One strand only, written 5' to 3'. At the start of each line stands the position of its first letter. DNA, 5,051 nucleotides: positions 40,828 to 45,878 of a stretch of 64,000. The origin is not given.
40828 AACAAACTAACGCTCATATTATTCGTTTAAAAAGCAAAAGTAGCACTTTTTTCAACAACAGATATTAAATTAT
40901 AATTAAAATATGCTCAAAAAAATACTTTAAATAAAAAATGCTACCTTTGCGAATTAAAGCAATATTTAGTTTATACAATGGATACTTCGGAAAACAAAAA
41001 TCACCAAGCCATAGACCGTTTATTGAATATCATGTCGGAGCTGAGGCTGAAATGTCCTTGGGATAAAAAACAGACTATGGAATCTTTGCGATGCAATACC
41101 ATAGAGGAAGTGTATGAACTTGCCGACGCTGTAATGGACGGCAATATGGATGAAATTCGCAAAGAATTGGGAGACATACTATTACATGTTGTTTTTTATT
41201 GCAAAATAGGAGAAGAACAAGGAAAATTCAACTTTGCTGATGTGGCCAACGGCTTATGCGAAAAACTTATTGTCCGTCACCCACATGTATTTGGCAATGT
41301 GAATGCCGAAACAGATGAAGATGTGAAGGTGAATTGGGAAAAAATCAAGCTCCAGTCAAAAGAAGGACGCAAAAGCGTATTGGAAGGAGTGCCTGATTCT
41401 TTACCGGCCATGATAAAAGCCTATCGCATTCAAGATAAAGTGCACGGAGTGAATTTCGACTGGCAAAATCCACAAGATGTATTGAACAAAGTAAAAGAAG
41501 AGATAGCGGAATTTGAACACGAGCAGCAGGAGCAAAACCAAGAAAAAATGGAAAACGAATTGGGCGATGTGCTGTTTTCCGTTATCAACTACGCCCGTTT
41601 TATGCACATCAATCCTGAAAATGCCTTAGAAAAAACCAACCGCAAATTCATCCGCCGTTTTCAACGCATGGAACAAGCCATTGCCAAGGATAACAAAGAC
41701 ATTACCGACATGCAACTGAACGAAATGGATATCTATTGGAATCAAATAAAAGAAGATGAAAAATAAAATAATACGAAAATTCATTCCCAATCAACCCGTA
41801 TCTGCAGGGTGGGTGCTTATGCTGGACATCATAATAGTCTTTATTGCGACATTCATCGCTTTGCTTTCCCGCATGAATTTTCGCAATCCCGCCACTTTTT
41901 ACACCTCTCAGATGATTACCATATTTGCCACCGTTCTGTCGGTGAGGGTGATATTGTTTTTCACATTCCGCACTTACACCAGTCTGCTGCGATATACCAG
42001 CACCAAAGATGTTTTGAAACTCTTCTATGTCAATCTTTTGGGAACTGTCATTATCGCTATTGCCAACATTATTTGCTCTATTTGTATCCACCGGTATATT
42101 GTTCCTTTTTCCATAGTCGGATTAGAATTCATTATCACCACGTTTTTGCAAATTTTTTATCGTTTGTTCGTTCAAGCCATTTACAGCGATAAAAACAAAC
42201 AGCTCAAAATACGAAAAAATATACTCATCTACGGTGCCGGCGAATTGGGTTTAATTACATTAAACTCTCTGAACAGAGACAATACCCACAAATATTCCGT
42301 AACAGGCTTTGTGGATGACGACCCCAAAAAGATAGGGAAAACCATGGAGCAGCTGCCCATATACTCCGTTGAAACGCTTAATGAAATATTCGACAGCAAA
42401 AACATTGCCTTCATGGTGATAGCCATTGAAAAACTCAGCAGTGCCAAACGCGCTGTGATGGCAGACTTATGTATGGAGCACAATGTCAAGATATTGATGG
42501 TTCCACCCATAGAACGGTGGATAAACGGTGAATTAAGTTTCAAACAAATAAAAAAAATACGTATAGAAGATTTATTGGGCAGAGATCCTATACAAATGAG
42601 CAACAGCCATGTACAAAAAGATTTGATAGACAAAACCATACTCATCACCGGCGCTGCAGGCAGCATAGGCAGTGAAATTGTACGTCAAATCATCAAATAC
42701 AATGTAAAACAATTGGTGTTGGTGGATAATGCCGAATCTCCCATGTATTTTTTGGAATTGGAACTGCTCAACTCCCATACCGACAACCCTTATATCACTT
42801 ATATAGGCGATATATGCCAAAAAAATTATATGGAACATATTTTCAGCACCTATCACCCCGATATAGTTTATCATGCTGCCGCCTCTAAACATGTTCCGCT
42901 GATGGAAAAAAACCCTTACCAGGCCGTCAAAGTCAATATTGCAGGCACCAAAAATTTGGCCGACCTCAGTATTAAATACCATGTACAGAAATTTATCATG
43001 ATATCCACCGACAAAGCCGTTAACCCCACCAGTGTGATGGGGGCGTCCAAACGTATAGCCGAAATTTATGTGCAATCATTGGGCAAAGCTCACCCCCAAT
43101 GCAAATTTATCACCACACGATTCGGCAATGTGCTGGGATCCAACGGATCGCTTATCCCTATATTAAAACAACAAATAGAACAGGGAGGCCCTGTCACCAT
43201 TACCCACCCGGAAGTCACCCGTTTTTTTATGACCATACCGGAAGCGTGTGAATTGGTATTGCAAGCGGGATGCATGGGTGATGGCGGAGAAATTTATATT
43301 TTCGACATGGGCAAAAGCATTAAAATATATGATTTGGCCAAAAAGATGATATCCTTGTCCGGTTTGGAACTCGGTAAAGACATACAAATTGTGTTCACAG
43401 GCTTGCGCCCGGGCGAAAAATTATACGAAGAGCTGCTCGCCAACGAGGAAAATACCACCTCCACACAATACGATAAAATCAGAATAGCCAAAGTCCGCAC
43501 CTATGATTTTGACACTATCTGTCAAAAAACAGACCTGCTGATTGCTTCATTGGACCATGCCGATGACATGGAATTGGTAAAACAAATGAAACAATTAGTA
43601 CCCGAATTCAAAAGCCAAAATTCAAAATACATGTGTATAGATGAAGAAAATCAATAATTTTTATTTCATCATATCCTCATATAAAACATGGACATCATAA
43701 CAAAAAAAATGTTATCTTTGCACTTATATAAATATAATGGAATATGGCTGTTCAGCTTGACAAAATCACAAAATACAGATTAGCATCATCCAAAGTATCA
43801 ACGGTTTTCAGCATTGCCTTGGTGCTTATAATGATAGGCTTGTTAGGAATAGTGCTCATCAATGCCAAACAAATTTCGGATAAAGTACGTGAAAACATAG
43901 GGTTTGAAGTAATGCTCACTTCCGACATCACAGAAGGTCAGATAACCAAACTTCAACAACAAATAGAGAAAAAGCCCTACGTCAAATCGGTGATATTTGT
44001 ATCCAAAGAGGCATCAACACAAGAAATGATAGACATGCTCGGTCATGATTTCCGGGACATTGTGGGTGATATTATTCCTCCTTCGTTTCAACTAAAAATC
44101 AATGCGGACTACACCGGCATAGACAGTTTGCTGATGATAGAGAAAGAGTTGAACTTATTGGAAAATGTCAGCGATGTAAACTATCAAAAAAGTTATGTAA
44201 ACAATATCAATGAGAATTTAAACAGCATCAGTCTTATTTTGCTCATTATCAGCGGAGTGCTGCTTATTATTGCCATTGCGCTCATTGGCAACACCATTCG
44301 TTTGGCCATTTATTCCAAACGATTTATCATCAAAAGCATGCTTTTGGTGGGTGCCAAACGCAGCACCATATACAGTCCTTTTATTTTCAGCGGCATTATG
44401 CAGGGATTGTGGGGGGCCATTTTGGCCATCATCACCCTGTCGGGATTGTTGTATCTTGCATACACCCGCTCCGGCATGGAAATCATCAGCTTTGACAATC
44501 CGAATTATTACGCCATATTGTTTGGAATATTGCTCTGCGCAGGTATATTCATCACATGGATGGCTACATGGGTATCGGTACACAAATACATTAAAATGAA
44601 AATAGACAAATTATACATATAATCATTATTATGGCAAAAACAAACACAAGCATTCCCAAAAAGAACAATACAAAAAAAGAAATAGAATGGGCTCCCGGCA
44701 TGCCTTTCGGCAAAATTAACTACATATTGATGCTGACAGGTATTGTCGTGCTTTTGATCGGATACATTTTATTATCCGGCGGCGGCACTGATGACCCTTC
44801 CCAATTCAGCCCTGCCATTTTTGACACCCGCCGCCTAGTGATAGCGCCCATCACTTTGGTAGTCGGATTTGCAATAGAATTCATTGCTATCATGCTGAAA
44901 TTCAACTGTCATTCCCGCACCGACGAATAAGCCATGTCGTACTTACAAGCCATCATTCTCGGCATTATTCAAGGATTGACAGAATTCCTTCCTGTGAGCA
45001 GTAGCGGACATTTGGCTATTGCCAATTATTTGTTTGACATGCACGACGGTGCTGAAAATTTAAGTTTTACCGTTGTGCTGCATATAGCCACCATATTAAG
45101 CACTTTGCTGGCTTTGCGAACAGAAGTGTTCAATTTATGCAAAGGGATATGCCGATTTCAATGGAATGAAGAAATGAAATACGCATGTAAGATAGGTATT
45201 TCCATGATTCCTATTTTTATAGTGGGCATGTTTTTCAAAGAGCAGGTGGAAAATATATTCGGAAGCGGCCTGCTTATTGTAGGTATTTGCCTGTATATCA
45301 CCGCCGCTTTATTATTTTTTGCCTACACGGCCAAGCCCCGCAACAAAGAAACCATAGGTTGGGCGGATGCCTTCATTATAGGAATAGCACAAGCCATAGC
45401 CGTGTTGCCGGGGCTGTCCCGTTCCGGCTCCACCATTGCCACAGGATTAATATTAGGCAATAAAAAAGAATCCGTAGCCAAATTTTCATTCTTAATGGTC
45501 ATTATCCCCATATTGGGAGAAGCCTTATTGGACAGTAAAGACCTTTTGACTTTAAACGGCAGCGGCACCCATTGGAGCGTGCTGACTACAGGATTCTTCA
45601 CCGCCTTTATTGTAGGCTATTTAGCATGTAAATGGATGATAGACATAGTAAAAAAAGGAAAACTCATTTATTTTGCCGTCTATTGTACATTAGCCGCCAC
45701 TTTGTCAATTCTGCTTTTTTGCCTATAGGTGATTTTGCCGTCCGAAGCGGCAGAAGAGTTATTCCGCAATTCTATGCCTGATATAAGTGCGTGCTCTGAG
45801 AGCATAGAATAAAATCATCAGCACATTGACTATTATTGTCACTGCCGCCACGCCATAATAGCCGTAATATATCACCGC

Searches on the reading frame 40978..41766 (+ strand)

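Call 78: search_protein_families(library=pfam, proteins=[window:40978-41766:+], max_evalue=0.0001)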
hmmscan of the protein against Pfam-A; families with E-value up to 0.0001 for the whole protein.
window:40978-41766:+ (262 aa): 2 families
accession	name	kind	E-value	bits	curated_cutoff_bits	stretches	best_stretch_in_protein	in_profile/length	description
PF03819.22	MazG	-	9.9e-41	138.3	22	2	32-105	1-74/74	MazG nucleotide pyrophosphohydrolase domain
PF01503.22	PRA-PH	-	8e-10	39.4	21.3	0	167-223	29-85/86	Phosphoribosyl-ATP pyrophosphohydrolase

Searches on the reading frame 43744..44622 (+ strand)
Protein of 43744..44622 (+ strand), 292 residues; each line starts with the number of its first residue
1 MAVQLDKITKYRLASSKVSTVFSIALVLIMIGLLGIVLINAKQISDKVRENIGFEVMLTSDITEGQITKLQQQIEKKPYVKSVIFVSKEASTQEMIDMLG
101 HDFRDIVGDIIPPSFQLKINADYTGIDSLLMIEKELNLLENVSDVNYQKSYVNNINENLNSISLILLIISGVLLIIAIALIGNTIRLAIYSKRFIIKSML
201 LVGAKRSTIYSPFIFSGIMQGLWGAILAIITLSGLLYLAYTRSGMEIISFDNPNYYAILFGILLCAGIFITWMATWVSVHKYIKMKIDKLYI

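Call 78: search_protein_families(library=pfam, proteins=[window:43744-44622:+], max_evalue=0.0001)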
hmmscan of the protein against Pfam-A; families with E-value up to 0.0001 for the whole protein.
window:43744-44622:+ (292 aa): 2 families
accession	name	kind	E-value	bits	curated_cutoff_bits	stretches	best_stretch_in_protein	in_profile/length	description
PF18075.7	FtsX_ECD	-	3.3e-14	53.7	23.5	1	55-145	4-96/96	FtsX extracellular domain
PF02687.27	FtsX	-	4.6e-07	30.3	25.5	1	168-285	2-118/120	FtsX-like permease C-terminal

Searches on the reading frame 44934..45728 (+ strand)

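Call 78: search_protein_families(library=pfam, proteins=[window:44934-45728:+], max_evalue=0.0001)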
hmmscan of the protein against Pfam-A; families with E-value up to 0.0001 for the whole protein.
window:44934-45728:+ (264 aa): 1 family
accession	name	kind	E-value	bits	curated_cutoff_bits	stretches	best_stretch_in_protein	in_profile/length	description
PF02673.24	BacA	-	1.2e-74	251.7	33.4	1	6-256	1-256/257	Bacitracin resistance protein BacA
